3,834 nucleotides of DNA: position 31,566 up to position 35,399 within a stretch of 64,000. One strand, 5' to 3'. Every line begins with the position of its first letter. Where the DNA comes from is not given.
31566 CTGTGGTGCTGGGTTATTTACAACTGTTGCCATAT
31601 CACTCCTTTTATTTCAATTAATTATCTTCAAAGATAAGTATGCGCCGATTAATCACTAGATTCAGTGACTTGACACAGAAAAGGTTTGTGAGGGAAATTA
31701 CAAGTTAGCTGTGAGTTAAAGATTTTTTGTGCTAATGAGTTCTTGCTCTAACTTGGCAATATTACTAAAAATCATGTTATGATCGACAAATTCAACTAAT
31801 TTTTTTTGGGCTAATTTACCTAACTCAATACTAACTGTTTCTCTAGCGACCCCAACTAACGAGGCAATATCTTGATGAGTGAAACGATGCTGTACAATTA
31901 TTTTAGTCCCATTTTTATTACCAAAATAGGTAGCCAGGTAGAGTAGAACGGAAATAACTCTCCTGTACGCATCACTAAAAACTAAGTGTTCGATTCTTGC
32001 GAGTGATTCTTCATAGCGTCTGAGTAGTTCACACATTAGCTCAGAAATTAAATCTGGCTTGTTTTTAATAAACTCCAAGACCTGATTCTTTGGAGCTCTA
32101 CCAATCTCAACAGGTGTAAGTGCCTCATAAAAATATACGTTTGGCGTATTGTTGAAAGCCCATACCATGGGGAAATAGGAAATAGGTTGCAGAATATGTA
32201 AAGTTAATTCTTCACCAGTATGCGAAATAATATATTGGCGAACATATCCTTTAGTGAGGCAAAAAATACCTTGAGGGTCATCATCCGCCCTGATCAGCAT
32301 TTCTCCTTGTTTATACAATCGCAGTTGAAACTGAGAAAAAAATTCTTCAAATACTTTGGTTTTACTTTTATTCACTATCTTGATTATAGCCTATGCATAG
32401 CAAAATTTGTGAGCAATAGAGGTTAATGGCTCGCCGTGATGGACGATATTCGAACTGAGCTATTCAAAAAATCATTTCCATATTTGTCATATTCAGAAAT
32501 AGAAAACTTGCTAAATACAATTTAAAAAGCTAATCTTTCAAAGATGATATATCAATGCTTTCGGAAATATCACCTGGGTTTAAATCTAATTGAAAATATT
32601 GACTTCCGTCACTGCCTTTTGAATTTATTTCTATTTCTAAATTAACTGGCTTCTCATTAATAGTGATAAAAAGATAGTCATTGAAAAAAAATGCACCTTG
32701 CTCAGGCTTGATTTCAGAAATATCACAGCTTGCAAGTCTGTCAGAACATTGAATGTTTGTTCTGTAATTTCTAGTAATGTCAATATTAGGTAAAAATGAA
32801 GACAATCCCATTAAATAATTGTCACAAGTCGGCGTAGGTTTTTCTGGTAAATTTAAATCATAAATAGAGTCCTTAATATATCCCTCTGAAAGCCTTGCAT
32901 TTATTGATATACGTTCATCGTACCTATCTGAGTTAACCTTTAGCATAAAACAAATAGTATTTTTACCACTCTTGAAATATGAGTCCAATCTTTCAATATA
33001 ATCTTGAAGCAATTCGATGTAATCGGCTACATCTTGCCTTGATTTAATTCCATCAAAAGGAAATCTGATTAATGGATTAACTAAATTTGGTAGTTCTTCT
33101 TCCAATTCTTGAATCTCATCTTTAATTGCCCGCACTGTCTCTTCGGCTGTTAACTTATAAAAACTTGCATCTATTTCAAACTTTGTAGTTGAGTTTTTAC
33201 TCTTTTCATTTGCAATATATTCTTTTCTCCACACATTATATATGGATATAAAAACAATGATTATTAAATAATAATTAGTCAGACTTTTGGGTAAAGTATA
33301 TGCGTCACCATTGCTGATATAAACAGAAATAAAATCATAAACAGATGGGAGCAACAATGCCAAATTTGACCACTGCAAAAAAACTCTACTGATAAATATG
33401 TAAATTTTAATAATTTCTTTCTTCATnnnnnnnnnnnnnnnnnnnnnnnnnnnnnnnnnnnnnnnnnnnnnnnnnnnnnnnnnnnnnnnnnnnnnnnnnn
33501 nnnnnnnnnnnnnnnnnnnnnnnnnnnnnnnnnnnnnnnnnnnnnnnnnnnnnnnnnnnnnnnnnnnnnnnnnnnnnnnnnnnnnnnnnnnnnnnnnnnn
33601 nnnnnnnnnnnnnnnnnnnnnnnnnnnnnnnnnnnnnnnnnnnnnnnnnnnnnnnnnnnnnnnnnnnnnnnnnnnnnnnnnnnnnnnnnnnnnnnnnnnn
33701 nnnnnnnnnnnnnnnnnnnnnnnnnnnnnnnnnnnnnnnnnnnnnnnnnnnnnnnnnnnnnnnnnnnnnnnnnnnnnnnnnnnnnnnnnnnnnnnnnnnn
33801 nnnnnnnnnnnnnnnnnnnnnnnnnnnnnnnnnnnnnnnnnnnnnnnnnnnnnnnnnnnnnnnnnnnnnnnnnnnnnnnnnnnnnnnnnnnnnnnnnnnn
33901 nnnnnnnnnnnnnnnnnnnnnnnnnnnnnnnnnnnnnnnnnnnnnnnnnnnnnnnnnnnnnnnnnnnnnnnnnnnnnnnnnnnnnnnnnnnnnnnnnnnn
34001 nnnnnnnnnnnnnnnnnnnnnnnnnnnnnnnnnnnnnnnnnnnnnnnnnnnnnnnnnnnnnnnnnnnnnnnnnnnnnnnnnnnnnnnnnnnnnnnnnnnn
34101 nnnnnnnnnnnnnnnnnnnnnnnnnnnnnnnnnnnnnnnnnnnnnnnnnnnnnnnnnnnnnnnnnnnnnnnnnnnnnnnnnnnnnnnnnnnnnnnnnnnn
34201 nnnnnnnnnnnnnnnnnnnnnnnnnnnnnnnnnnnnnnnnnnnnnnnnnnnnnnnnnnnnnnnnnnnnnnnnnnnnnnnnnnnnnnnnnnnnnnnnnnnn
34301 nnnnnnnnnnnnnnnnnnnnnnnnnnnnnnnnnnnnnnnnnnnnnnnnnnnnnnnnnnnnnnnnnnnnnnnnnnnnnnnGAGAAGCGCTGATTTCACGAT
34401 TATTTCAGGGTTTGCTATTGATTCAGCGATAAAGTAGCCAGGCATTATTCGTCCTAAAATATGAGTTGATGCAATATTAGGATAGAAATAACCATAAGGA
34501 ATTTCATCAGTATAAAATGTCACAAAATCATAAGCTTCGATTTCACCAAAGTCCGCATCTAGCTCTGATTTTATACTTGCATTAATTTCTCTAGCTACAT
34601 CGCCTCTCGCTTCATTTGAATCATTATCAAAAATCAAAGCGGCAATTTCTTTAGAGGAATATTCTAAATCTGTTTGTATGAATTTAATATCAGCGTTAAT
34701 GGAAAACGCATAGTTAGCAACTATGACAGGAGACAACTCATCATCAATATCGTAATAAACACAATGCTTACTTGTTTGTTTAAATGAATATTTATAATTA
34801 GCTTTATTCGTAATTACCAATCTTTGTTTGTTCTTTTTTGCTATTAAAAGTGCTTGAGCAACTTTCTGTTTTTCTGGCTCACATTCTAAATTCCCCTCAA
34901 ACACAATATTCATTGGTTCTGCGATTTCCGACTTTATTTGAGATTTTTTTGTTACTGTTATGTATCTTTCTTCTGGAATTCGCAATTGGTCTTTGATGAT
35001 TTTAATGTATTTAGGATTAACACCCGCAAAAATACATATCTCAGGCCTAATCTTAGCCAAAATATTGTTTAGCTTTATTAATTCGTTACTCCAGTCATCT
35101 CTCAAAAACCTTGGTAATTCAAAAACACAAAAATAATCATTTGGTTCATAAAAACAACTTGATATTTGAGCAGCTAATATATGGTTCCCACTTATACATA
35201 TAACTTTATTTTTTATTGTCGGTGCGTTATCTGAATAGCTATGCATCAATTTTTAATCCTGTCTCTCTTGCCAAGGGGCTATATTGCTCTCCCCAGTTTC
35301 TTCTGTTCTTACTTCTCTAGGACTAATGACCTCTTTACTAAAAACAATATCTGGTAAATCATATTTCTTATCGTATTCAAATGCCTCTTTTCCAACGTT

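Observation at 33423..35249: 608-aa protein with caspase-fold-like HG and AC motifs (possible CHAT-type protease)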

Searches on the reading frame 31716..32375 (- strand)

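Call 3: search_protein_families(library=pfam, proteins=[window:31716-32375:-], max_evalue=1)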
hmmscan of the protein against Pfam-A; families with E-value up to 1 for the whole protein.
window:31716-32375:- (219 aa): 8 families
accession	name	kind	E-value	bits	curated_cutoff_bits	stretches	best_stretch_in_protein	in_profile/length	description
PF00027.35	cNMP_binding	-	1.6e-13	50.8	27.5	1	19-105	2-88/89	Cyclic nucleotide-binding domain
PF13545.12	HTH_Crp_2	-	1.6e-12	47.6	27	1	139-211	2-69/70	Crp-like helix-turn-helix domain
PF00325.26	Crp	-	4.7e-07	29.9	21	1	165-193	3-31/32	Bacterial regulatory proteins, crp family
PF24882.1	WHD_ORC2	-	0.0075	16.3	27.3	1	192-214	33-55/63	ORC2 WHD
PF04545.22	Sigma70_r4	-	0.1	12.6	24.1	0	164-182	20-38/50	Sigma-70, region 4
PF12802.13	MarR_2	-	0.11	13.2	27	1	168-198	24-54/61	MarR family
PF09681.16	Phage_rep_org_N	-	0.13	12.7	23.3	1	152-210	40-100/121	N-terminal phage replisome organiser (Phage_rep_org_N)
PF00356.27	LacI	-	0.17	12.1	27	1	168-182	3-17/46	Bacterial regulatory proteins, lacI family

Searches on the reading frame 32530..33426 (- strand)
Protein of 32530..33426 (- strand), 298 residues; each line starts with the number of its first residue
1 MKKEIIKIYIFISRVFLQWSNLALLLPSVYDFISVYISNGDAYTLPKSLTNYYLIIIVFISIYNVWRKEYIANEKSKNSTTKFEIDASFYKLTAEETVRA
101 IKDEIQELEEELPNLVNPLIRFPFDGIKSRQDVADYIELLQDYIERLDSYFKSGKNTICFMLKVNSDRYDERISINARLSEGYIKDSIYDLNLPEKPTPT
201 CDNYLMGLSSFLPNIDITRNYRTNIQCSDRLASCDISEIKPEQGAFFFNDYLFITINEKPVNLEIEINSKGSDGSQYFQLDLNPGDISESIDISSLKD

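Call 3: search_protein_families(library=pfam, proteins=[window:32530-33426:-], max_evalue=1)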
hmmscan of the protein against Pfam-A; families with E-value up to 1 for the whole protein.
window:32530-33426:- (298 aa): 1 family
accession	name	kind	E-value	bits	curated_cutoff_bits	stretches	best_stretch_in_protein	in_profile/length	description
PF21408.2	MTR4-like_stalk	-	0.022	15.5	24.2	1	86-143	5-52/64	Exosome RNA helicase MTR4-like, stalk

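Call 4: search_protein_families(library=padloc, proteins=[window:32530-33426:-], max_evalue=1)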
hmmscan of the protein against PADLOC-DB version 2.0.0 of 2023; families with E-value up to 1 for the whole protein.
window:32530-33426:- (298 aa): 0 families

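Call 35: search_protein_families(library=ncbifam, proteins=[window:32530-33426:-], max_evalue=1)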
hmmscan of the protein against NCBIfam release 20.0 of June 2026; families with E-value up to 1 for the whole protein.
window:32530-33426:- (298 aa): 0 families

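Call 36: search_protein_families(library=phrogs, proteins=[window:32530-33426:-], max_evalue=0.1)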
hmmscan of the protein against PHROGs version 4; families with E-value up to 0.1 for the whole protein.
window:32530-33426:- (298 aa): 1 family
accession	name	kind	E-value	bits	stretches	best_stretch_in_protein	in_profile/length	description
phrog_1397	-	unknown function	0.0074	17.6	1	57-146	14-100/116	-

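Call 57: find_homologous_proteins(query=window:32530-33426:-, max_evalue=0.001)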
Query window:32530-33426:- (298 aa): 1 proteins with E <= 0.001 among 877 candidates.
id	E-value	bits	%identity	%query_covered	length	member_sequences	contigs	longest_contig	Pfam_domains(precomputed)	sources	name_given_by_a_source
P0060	4.0e-149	514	100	79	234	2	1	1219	-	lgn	-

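Call 88: find_related_loci(query=A6, collection=metagenome_contigs, flank=5000)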
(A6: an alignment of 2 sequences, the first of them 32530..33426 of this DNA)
Query A6 (298 aa) in metagenome_contigs; peptide patterns used: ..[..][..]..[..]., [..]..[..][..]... (x = any residue, [..] = any of these).
558 stretches matched a pattern; 2 encode a relative of the query (tblastn E <= 1e-3); 2 distinct loci.
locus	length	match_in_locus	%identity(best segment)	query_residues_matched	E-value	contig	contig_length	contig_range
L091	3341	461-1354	100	1-298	0e+0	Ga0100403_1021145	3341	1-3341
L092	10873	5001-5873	36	11-298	3e-51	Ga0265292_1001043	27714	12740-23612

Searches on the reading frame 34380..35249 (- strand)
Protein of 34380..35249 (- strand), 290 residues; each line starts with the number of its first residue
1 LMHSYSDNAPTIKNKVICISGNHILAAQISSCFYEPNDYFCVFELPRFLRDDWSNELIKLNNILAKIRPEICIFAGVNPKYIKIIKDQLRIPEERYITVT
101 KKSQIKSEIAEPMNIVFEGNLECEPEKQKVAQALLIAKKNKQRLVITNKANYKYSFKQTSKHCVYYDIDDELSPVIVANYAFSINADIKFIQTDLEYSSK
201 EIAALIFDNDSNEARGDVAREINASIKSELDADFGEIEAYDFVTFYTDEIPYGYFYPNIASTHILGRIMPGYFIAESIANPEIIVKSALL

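Call 49: predict_structure(alignment_id=A2)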
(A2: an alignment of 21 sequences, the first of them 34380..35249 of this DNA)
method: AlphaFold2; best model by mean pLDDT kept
length: 290 residues; sequences in the alignment: 21
mean_pLDDT: 91.0   pTM: 0.89
mean pLDDT of the five models: 91.0, 90.4, 90.4, 90.2, 89.9
residues with pLDDT >= 90: 227; 70-90: 47; 50-70: 11; < 50: 5
segments of 3 or more residues with pLDDT < 50: 1-4
pLDDT, mean of each block of 10 residues (from residue 1): 60 89 97 95 91 90 93 96 94 96 96 96 96 97 97 89 94 97 95 88 90 91 93 91 92 92 89 91 60
secondary structure, 60 per line:
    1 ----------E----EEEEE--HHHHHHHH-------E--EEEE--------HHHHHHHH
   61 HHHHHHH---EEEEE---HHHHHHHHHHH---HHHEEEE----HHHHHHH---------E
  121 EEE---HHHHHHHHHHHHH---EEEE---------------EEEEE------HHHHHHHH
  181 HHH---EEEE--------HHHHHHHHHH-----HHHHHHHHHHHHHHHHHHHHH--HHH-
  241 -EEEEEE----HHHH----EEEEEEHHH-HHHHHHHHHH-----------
elements in order: E16-20 H23-30 E41-44 H53-67 E71-75 H79-89 E96-99 H104-110 E120-123 H127-139 E143-146 E162-166 H173-183 E187-190 H199-208 H214-234 E242-247 H252-255 E260-265 H270-279

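Call 52: fold_search(model_id=the predicted structure, library=pdb)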
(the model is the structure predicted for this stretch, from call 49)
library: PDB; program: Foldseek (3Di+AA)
matches with E <= 10: 1227; with E <= 0.001: 0
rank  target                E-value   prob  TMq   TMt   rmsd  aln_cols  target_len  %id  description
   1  6acq_B                1.9e-03  0.47  0.18  0.18  14.6       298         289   13  Crystal structure of (S)-3-hydroxybutyryl-CoA dehydrogenase from Clostridium acetobutylicum, apo form (released 2018-11-07)
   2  6acq_F                6.4e-03  0.30  0.18  0.18  14.8       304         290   12  Crystal structure of (S)-3-hydroxybutyryl-CoA dehydrogenase from Clostridium acetobutylicum, apo form (released 2018-11-07)
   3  3eis_D                6.8e-03  0.57  0.22  0.25  12.9       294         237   10  Crystal Structure of Arylmalonate Decarboxylase (released 2009-09-22)
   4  6aa8_B                8.2e-03  0.33  0.18  0.18  14.4       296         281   12  Crystal structure of (S)-3-hydroxybutyryl-coenzymeA dehydrogenase from Clostridium acetobutylicum complexed with NAD+ (released 2018-11-07)
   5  6vlb_A                9.8e-03  0.16  0.18  0.14  21.8       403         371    9  Crystal structure of ligand-free UDP-GlcNAc 2-epimerase from Neisseria meningitidis (released 2020-11-11)
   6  6vlc_B                9.8e-03  0.15  0.18  0.14  22.6       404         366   10  Crystal structure of UDP-GlcNAc 2-epimerase from Neisseria meningitidis bound to UDP-GlcNAc (released 2020-11-11)
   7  8oqs_B                1.1e-02  0.21  0.16  0.09  13.8       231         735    9  Structure of Mycobacterium tuberculosis beta-oxidation trifunctional enzyme in complex with Fragment-M-83 (released 2024-01-24)
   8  6aa8_C                1.2e-02  0.28  0.17  0.18  14.3       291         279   11  Crystal structure of (S)-3-hydroxybutyryl-coenzymeA dehydrogenase from Clostridium acetobutylicum complexed with NAD+ (released 2018-11-07)
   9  6vlb_B                1.4e-02  0.15  0.17  0.14  21.9       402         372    9  Crystal structure of ligand-free UDP-GlcNAc 2-epimerase from Neisseria meningitidis (released 2020-11-11)
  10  3ixm                  1.6e-02  0.54  0.23  0.27  12.7       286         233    7  Structure of the Gly74Cys mutant of arylmalonate decarboxylase in the sulfate ion associated form (released 2010-02-23)
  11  8oqn_B                1.6e-02  0.23  0.16  0.09  13.6       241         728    9  Structure of Mycobacterium tuberculosis beta-oxidation trifunctional enzyme in complex with Fragment-M-53 (released 2024-01-24)
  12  2jfv                  1.7e-02  0.35  0.20  0.21  12.9       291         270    9  Crystal structure of Enterococcus faecium glutamate racemase in complex with citrate (released 2007-07-03)
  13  7o4u_A                1.7e-02  0.21  0.16  0.09  13.9       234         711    8  Structure of the alpha subunit of Mycobacterium tuberculosis beta-oxidation trifunctional enzyme in complex with oxidi (released 2021-08-25)
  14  7o1k_B                1.7e-02  0.15  0.15  0.09  13.9       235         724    9  Structure of Mycobacterium tuberculosis beta-oxidation trifunctional enzyme alpha-E141A, beta-C92A mutant (released 2021-08-25)
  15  6ijb_B                1.8e-02  0.41  0.26  0.16  14.4       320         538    9  Structure of 3-methylmercaptopropionate CoA ligase mutant K523A in complex with AMP and MMPA (released 2019-07-03)
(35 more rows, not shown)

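Call 63: search_protein_representatives(alignment_id=A2)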
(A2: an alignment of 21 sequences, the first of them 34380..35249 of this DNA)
Query: 21 sequences, 290 profile positions. Proteins with E-value up to 0.001 (for the whole library): 556; up to 1e-10: 424; up to 1e-30: 145. The best 150 are listed.
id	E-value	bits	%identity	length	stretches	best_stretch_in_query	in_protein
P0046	4.4e-100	351.3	-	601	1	3-290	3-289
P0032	8.8e-100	350.3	-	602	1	4-290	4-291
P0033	1.2e-99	349.9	-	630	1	5-290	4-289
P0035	5.1e-94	331.4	-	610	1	3-290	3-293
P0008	1.2e-93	330.2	-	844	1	6-290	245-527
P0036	9.6e-93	327.3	-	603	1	1-289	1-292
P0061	1.3e-92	326.8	-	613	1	6-290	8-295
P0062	7.6e-87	307.9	-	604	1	5-290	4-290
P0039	2.0e-84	300.0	-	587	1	23-290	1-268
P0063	2.7e-84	299.5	-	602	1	4-289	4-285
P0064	4.0e-83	295.7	-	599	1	2-290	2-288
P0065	1.7e-82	293.6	-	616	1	5-289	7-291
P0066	5.9e-81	288.6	-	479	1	4-290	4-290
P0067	1.2e-80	287.6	-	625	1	5-281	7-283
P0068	3.1e-80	286.2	-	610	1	4-289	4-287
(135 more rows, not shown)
